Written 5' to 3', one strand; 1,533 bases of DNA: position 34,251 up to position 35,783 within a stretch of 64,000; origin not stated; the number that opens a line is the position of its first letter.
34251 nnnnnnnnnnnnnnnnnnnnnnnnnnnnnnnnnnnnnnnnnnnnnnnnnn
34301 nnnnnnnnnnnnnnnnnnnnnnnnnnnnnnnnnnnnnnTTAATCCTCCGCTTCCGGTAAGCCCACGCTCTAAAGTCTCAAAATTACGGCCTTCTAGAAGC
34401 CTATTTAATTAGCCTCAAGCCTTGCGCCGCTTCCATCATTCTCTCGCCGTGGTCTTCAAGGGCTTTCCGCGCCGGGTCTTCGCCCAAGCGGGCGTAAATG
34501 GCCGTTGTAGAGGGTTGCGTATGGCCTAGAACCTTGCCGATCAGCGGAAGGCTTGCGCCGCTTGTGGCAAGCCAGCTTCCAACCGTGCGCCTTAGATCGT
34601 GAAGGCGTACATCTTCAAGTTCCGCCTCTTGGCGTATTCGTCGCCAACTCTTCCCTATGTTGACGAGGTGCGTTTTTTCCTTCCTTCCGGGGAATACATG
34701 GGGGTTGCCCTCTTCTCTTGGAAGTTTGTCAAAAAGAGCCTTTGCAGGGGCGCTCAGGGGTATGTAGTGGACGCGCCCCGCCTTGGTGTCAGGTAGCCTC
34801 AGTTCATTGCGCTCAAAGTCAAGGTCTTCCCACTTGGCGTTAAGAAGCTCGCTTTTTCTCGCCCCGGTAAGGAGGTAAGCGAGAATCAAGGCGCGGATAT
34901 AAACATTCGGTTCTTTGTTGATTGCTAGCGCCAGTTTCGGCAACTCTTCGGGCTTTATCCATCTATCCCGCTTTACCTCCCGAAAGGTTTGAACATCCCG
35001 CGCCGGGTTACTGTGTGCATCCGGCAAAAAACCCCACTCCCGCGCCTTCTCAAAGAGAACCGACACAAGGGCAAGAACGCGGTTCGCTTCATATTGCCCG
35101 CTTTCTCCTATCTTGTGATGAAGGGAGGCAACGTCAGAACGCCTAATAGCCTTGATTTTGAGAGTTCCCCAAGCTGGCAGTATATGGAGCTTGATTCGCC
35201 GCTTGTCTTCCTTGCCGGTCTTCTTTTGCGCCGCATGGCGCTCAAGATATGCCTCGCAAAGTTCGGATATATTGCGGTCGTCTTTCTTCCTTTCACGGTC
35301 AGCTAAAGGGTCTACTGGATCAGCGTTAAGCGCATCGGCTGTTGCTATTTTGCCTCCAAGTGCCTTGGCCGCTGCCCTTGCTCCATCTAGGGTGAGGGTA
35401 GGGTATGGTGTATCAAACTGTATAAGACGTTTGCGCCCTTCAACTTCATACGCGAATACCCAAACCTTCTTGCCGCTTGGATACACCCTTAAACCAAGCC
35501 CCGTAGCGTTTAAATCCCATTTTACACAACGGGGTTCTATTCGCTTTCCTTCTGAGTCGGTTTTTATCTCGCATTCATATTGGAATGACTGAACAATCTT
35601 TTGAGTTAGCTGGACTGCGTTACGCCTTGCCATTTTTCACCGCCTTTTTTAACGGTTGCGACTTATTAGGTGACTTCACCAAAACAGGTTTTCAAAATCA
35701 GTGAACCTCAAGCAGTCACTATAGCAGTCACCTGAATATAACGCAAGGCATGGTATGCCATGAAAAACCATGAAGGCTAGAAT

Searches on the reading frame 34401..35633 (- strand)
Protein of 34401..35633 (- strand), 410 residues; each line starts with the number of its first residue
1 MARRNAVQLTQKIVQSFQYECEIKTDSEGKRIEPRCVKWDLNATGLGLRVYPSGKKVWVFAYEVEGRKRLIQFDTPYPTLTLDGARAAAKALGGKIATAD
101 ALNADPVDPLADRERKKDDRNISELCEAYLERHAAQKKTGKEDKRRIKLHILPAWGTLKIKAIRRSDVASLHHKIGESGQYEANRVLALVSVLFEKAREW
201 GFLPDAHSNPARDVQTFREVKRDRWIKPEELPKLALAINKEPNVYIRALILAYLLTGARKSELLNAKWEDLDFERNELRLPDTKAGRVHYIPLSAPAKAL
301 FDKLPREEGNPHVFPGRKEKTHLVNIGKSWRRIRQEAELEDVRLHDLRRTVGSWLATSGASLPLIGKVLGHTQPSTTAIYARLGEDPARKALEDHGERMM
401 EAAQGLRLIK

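Call 6: search_protein_families(library=pfam, proteins=[window:34401-35633:-], max_evalue=0.1)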
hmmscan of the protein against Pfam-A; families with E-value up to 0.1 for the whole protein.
window:34401-35633:- (410 aa): 5 families
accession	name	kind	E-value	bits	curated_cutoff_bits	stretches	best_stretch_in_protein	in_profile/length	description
PF00589.27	Phage_integrase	-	5.1e-26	91.9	27.1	1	225-383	2-168/172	Phage integrase family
PF13356.12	Arm-DNA-bind_3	-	7.7e-11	42.4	27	1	42-98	19-72/83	Arm DNA-binding domain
PF14659.12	Phage_int_SAM_3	-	0.00029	21.4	22.6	1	123-170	3-52/58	Phage integrase, N-terminal SAM-like domain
PF22022.2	Phage_int_M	-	0.00069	20.3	27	1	125-202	4-84/96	Phage integrase central domain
PF24624.1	Int_N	-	0.0029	18.7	27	1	118-218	1-100/100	Phage integrase, N-terminal domain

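Call 7: search_protein_families(library=phrogs, proteins=[window:34401-35633:-], max_evalue=0.1)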
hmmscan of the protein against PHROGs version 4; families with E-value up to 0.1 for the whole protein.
window:34401-35633:- (410 aa): 14 families
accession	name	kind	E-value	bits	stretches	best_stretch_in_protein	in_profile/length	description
phrog_1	-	integration and excision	4.5e-60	205.5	1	27-398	96-450/611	integrase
phrog_216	-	integration and excision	2.2e-30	106.8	1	219-393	49-234/301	integrase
phrog_3423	-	unknown function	4e-12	47.4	1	37-164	24-149/157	-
phrog_7244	-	integration and excision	7.7e-09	36.2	1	119-295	72-245/263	integrase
phrog_17497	-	unknown function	0.00013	23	1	319-401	32-118/133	-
phrog_35951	-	unknown function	0.00014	23.2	1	327-372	6-51/97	-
phrog_7269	-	integration and excision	0.00071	20.5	1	329-391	16-77/89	integrase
phrog_24775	-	unknown function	0.00097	20.2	1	320-382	9-68/101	-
phrog_37709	-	unknown function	0.0019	19.2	1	192-276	31-107/116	-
phrog_25190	-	integration and excision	0.0025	19.1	1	327-373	32-78/109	integrase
phrog_23783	-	integration and excision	0.0032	18.4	1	110-212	50-156/162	integrase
phrog_7685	-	integration and excision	0.0055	17.3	1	337-389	176-229/240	integrase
phrog_22184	-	unknown function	0.01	16.4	1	117-287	66-250/254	-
phrog_5830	-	integration and excision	0.039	14.2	1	254-286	139-172/318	integrase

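Call 8: search_protein_families(library=ncbifam, proteins=[window:34401-35633:-], max_evalue=0.1)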
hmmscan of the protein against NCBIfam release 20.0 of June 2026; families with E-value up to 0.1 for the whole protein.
window:34401-35633:- (410 aa): 11 families
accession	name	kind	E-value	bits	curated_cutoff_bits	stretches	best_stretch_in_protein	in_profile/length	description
NF040815.2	recomb_XerA_Arch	equivalog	7.1e-19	68.4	220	1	207-389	81-260/263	site-specific tyrosine recombinase/integron integrase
NF007246.0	PRK09692.1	domain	6.8e-14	51.3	434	1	27-325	11-317/413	integrase domain-containing protein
NF001399.0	PRK00283.1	subfamily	2.1e-11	43.6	279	1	152-395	41-295/300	tyrosine recombinase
TIGR02225.1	recomb_XerD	equivalog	8e-10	38.5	329.6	1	223-394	101-285/290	site-specific tyrosine recombinase XerD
TIGR02224.1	recomb_XerC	equivalog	1.5e-09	37.6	335.15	1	208-389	88-283/295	tyrosine recombinase XerC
NF003462.0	PRK05084.1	equivalog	3.5e-09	35.9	267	2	343-395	304-356/360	tyrosine recombinase XerS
TIGR02249.1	integrase_gron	subfamily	7.1e-05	22.3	265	1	326-383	242-300/315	integron integrase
NF002331.0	PRK01287.1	subfamily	7.1e-05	21.9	371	1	247-383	165-312/365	site-specific tyrosine recombinase XerC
NF007371.0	PRK09871.1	subfamily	0.0083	15.7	222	1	249-380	31-171/198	tyrosine-type DNA invertase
NF041502.1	integrase_1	equivalog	0.017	13.9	350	1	347-404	324-381/484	site-specific integrase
NF011946.0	PRK15417.1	equivalog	0.085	12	435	0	340-383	272-315/337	integron integrase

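Call 9: search_protein_families(library=padloc, proteins=[window:34401-35633:-], max_evalue=0.1)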
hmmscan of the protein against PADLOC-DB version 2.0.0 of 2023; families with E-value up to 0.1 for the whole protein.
window:34401-35633:- (410 aa): 0 families

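Call 53: find_homologous_proteins(query=window:34401-35633:-, max_evalue=1e-30)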
Query window:34401-35633:- (410 aa): 2684 proteins with E <= 1e-30 among 8000 candidates; the best 120 are listed.
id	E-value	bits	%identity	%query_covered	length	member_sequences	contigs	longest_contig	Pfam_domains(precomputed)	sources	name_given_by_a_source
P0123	4.9e-273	923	100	100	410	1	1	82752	PF13356.13,PF00589.28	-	-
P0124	1.5e-227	773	84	100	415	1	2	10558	PF13356.13,PF00589.28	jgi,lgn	jgi:integrase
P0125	3.0e-212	723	78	100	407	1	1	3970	PF13356.13,PF00589.28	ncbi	-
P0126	3.4e-179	614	67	100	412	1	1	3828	PF13356.13,PF00589.28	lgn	-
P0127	3.1e-154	532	59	99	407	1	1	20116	PF22022.3,PF13356.13,PF00589.28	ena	-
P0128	3.6e-137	476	56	97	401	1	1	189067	PF13356.13,PF00589.28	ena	-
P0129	1.3e-136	474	56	97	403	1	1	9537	PF13356.13,PF00589.28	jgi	-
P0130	3.6e-136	472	57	98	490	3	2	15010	PF13356.13,PF00589.28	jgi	jgi:integrase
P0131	1.3e-135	471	57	97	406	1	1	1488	PF13356.13,PF00589.28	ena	-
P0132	1.6e-135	470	55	97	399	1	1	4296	PF13356.13,PF00589.28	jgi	-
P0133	1.8e-135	470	55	97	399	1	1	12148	PF13356.13,PF00589.28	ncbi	-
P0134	9.1e-135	468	56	97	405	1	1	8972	PF13356.13,PF00589.28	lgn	-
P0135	1.8e-134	467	50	100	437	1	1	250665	PF13356.13,PF00589.28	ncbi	-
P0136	1.9e-134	467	58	97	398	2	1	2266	PF13356.13,PF00589.28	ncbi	-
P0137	3.6e-134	466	56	96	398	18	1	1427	PF13356.13,PF00589.28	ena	-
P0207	5.4e-127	442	54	90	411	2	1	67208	PF13356.13,PF00589.28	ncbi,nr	ncbi:MAG: site-specific integrase [Deltaproteobacteria bacterium]|nr:site-specific integrase [Deltap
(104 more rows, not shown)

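Call 54: find_encoding_contigs(protein=P0124, flank=10000, max_places=3)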
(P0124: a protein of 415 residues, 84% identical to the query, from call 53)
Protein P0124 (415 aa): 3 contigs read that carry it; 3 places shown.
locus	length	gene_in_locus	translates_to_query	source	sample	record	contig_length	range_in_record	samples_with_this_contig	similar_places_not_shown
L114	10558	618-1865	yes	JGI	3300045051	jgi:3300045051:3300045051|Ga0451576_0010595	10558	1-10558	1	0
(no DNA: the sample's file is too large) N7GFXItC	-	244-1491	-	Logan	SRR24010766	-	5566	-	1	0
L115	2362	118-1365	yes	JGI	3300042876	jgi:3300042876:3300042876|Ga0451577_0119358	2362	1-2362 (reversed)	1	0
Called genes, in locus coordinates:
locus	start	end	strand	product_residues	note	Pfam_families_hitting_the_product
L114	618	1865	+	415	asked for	PF13356:Arm-DNA-bind_3, PF00589:Phage_integrase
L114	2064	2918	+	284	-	-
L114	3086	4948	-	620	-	PF02463:SMC_N (weak), PF13175:AAA_15, PF13304:AAA_21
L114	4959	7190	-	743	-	PF12161:HsdM_N, PF02384:N6_Mtase, PF01170:UPF0020 (weak), PF07669:Eco57I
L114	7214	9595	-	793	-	PF04313:HSDR_N (weak), PF13588:HSDR_N_2, PF04851:ResIII, PF18766:SWI2_SNF2, PF00270:DEAD, PF00271:Helicase_C, PF08463:EcoEI_R_C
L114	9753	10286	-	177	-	-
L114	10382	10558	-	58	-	?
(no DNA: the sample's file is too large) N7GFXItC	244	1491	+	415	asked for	PF13356:Arm-DNA-bind_3, PF00589:Phage_integrase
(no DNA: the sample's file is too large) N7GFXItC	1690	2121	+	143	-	PF08238:Sel1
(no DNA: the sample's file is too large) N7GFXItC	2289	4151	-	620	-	PF02463:SMC_N (weak), PF13175:AAA_15, PF13304:AAA_21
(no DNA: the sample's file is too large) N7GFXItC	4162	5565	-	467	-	?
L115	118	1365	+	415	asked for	PF13356:Arm-DNA-bind_3, PF00589:Phage_integrase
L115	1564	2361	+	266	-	?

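Call 55: find_encoding_contigs(protein=P0125, flank=10000, max_places=2)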
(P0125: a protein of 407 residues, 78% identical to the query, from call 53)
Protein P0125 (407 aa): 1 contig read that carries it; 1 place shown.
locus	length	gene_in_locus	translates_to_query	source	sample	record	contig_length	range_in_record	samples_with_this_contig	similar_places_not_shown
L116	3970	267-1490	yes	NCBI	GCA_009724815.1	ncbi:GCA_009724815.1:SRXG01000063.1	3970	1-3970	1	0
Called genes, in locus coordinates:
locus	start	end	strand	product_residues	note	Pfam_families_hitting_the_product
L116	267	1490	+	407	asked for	PF13356:Arm-DNA-bind_3, PF00589:Phage_integrase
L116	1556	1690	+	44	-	-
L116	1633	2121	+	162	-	PF15731:MqsA_antitoxin, PF01381:HTH_3, PF13560:HTH_31 (weak)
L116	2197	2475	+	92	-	-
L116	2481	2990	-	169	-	-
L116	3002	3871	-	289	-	-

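Call 56: find_encoding_contigs(protein=P0127, flank=10000, max_places=2)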
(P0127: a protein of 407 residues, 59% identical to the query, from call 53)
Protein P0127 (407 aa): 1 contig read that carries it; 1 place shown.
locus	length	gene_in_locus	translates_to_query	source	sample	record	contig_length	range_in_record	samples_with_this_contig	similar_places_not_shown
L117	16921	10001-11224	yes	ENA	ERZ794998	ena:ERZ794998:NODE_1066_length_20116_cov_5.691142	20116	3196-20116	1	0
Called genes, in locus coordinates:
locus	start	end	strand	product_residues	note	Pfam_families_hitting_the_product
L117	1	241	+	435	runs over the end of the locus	PF06808:DctM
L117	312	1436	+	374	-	PF03480:DctP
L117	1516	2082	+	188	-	PF04290:DctQ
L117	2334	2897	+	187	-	PF12844:HTH_19 (weak), PF13443:HTH_26 (weak), PF13560:HTH_31, PF01381:HTH_3, PF07883:Cupin_2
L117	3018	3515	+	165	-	PF00111:Fer2 (weak), PF01799:Fer2_2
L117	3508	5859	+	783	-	PF01315:Ald_Xan_dh_C, PF02738:MoCoBD_1, PF20256:MoCoBD_2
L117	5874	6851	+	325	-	PF00941:FAD_binding_5, PF03450:CO_deh_flav_C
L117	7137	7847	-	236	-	PF01863:YgjP-like, PF10263:SprT-like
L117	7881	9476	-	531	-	PF00109:ketoacyl-synt, PF02801:Ketoacyl-synt_C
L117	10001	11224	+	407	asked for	PF13356:Arm-DNA-bind_3, PF22022:Phage_int_M (weak), PF00589:Phage_integrase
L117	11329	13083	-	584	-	-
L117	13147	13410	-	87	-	-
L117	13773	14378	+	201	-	-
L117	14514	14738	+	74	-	PF12728:HTH_17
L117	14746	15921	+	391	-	PF13481:AAA_25, PF06745:ATPase (faint)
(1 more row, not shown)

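Call 59: find_encoding_contigs(protein=P0128, flank=10000, max_places=1)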
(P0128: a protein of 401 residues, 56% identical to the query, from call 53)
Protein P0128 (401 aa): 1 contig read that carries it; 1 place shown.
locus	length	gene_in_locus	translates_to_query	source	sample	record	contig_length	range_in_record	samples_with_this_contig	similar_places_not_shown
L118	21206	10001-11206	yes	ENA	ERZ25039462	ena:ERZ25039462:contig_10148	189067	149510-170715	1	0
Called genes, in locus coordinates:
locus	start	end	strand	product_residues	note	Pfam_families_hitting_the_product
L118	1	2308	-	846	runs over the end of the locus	PF00497:SBP_bac_3, PF00512:HisKA, PF02518:HATPase_c, PF00072:Response_reg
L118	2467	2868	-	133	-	-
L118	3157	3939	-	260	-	PF00106:adh_short, PF08659:KR, PF23441:SDR (weak), PF13561:adh_short_C2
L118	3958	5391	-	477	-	PF01134:GIDA (faint), PF07992:Pyr_redox_2, PF13738:Pyr_redox_3 (faint), PF00070:Pyr_redox (weak), PF02852:Pyr_redox_dim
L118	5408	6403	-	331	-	PF02447:GntP_permease, PF03600:CitMHS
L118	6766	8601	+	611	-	PF00939:Na_sulph_symp (weak), PF03600:CitMHS, PF06808:DctM (weak), PF02080:TrkA_C (weak), PF00939:Na_sulph_symp (weak), PF03600:CitMHS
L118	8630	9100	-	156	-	-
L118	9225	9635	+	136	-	-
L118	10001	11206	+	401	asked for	PF13356:Arm-DNA-bind_3, PF00589:Phage_integrase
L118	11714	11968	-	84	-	PF12728:HTH_17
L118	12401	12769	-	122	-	PF12728:HTH_17 (weak)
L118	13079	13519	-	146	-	PF13362:Toprim_3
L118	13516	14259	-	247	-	PF08273:Zn_Ribbon_Prim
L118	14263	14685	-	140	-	PF04002:RadC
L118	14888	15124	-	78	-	-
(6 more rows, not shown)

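Call 60: find_encoding_contigs(protein=P0207, flank=10000, max_places=1)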
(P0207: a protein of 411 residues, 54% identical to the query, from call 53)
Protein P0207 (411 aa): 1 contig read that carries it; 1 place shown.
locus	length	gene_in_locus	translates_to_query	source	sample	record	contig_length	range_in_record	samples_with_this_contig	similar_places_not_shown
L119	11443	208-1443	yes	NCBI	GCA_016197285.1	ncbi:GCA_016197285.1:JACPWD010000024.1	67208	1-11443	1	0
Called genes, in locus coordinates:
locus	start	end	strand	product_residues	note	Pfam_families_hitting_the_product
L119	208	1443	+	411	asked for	PF13356:Arm-DNA-bind_3, PF00589:Phage_integrase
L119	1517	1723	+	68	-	PF04014:MazE_antitoxin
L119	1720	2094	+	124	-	PF01850:PIN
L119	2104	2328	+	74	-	-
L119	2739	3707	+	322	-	-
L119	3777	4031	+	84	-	PF12728:HTH_17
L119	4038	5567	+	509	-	PF13481:AAA_25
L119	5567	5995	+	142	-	PF18563:TubC_N (weak)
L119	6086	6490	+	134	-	-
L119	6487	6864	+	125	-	-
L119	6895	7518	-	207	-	-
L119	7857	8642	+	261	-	-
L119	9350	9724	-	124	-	-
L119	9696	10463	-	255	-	-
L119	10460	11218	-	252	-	-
